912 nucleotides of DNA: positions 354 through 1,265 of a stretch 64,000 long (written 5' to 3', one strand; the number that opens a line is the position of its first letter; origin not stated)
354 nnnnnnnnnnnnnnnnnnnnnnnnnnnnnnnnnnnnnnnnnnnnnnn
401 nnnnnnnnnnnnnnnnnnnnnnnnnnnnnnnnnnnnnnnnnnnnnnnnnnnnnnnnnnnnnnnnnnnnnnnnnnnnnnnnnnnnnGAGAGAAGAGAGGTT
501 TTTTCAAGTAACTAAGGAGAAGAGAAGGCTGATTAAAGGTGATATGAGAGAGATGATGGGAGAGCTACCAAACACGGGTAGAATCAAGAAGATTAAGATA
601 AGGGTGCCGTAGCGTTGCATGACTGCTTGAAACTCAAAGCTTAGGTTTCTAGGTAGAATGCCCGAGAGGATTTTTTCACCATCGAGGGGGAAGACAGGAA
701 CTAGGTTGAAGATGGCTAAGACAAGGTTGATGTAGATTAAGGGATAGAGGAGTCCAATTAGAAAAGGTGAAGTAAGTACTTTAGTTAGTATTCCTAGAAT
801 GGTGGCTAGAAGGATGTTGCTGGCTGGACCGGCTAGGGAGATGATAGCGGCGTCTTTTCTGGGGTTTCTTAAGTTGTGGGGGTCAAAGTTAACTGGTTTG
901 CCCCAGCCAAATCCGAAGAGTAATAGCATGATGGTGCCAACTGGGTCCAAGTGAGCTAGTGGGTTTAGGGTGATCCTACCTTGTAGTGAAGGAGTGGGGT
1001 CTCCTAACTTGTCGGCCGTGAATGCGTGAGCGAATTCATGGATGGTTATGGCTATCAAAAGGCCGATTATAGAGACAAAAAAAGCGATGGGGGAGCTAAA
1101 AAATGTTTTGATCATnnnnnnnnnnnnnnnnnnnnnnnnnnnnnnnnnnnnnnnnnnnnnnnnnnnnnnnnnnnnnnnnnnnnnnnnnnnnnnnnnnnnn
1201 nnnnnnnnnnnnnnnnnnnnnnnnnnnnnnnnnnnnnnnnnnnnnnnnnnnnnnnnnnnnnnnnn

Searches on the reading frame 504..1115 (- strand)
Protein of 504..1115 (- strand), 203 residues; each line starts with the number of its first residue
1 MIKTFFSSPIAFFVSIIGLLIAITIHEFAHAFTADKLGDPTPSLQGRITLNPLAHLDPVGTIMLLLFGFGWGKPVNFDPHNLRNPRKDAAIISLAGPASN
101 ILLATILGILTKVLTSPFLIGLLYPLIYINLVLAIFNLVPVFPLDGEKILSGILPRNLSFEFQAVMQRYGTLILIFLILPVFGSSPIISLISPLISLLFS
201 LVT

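Call 52: find_encoding_contigs(protein=window:504-1115:-, flank=10000, max_places=2)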
Protein window:504-1115:- (203 aa): 23 contigs read that carry it; 2 places shown.
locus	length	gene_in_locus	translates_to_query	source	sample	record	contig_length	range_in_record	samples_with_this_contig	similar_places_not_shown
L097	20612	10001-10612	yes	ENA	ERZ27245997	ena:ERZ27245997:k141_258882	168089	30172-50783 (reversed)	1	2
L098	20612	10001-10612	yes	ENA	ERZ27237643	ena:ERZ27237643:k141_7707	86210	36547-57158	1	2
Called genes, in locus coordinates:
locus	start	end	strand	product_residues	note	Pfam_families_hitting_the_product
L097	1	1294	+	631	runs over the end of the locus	PF04932:Wzy_C, PF07719:TPR_2 (faint), PF13181:TPR_8 (faint), PF13414:TPR_11 (faint), PF21033:RMD1-3 (faint), PF00515:TPR_1 (weak)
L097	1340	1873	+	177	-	PF01327:Pep_deformylase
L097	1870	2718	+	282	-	PF00551:Formyl_trans_N, PF02911:Formyl_trans_C (weak)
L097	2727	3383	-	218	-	-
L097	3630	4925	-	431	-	PF00464:SHMT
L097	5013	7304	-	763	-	-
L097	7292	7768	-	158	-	-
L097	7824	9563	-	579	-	-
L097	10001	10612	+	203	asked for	PF02163:Peptidase_M50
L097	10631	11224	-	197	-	-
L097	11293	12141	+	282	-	-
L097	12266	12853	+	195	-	-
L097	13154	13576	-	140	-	PF01796:OB_ChsH2_C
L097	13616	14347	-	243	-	PF00702:Hydrolase, PF12710:HAD, PF13419:HAD_2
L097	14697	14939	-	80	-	-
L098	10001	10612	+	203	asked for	PF02163:Peptidase_M50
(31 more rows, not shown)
